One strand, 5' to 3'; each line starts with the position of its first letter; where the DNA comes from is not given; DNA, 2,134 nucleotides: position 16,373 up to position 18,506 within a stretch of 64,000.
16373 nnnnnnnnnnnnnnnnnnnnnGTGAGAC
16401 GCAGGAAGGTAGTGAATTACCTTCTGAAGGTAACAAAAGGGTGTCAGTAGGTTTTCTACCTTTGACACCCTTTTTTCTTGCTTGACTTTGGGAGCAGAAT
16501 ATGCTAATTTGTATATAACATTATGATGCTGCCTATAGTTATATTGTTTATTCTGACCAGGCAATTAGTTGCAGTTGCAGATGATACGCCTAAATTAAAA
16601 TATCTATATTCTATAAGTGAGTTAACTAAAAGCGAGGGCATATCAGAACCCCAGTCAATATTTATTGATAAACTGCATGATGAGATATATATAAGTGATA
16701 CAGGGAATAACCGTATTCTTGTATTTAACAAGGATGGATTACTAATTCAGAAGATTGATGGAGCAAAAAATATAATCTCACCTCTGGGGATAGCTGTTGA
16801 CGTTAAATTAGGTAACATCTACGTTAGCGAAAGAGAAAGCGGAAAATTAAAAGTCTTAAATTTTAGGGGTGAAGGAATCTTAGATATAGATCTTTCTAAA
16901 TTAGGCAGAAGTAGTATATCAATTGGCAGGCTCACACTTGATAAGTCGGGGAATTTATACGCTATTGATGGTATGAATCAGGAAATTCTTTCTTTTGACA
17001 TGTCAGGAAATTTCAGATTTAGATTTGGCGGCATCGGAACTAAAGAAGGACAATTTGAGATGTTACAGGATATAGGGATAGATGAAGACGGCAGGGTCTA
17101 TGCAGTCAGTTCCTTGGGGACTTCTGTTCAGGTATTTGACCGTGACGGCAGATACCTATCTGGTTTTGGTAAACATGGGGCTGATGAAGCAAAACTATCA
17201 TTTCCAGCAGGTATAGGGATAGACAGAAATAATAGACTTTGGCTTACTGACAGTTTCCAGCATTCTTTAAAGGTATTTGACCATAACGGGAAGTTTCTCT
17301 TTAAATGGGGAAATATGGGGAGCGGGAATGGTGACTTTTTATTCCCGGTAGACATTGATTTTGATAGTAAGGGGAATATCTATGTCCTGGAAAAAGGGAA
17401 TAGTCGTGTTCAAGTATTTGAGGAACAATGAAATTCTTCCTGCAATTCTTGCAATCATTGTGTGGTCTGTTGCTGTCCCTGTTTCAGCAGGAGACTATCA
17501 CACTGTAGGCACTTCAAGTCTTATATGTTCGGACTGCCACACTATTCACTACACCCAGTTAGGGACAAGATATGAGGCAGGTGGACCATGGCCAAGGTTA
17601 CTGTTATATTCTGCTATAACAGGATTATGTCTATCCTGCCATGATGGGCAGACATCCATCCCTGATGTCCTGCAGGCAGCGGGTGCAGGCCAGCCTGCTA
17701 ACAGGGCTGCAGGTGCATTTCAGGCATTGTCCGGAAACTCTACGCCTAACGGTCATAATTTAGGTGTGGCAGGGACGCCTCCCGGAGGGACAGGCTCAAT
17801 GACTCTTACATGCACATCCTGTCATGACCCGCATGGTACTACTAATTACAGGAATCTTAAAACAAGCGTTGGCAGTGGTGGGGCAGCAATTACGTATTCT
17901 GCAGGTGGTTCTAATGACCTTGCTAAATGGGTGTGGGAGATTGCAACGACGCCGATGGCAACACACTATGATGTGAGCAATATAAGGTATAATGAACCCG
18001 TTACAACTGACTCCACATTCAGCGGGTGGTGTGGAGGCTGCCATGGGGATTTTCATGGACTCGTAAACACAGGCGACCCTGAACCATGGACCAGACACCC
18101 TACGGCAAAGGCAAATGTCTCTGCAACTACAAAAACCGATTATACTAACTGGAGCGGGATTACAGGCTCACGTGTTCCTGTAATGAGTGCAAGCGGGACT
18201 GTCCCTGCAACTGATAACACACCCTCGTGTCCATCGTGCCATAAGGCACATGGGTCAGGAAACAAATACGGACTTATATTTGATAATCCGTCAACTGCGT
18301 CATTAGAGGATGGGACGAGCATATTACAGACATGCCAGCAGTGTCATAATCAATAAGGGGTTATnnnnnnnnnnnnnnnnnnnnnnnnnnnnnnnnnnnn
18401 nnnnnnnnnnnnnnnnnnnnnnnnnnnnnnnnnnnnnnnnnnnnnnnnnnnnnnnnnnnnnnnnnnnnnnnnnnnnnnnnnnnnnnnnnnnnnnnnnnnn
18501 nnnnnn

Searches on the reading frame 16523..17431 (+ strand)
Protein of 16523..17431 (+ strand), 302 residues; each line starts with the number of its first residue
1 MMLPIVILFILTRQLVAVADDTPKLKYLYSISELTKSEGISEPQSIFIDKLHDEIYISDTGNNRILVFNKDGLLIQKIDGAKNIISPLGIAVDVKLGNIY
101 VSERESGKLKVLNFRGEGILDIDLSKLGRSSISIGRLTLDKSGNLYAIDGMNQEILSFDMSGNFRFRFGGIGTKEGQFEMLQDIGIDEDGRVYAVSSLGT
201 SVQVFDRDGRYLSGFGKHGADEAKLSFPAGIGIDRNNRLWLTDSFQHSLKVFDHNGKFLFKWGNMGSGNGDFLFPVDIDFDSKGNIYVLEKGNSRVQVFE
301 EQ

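Call 60: search_protein_families(library=pfam, proteins=[window:16523-17431:+], max_evalue=0.0001)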
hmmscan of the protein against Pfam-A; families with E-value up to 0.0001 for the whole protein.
window:16523-17431:+ (302 aa): 5 families
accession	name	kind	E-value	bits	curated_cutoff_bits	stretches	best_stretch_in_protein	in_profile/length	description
PF01436.27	NHL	-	7.9e-24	82.9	20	1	272-299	1-28/28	NHL repeat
PF17170.10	DUF5128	-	1.8e-17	64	22.9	1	236-298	53-116/321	6-bladed beta-propeller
PF06739.17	SBBP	-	1.1e-06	28.9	20.5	0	273-288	13-28/38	Beta-propeller repeat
PF08450.18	SGL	-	1.1e-05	25.6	26.3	0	185-260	140-218/246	SMP-30/Gluconolactonase/LRE-like region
PF01731.26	Arylesterase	-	6.1e-05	23.6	21.3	0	27-70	39-83/86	Arylesterase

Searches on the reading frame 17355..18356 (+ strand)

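Call 60: search_protein_families(library=pfam, proteins=[window:17355-18356:+], max_evalue=0.0001)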
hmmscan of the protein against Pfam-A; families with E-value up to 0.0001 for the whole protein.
window:17355-18356:+ (333 aa): 3 families
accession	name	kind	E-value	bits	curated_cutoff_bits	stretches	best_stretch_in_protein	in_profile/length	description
PF09699.15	Paired_CXXCH_1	-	3.2e-13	49.6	20.6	0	153-171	9-27/41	Doubled CXXCH motif (Paired_CXXCH_1)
PF14522.11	Cytochrome_C7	-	1.9e-07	31.2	24.8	0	226-232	16-22/67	Cytochrome c7 and related cytochrome c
PF22113.1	Mtrc-MtrF_II-IV_dom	-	4.8e-05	23.4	30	0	151-333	29-165/176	Outer membrane cytochrome MtrC/MtrF-like, domains II/IV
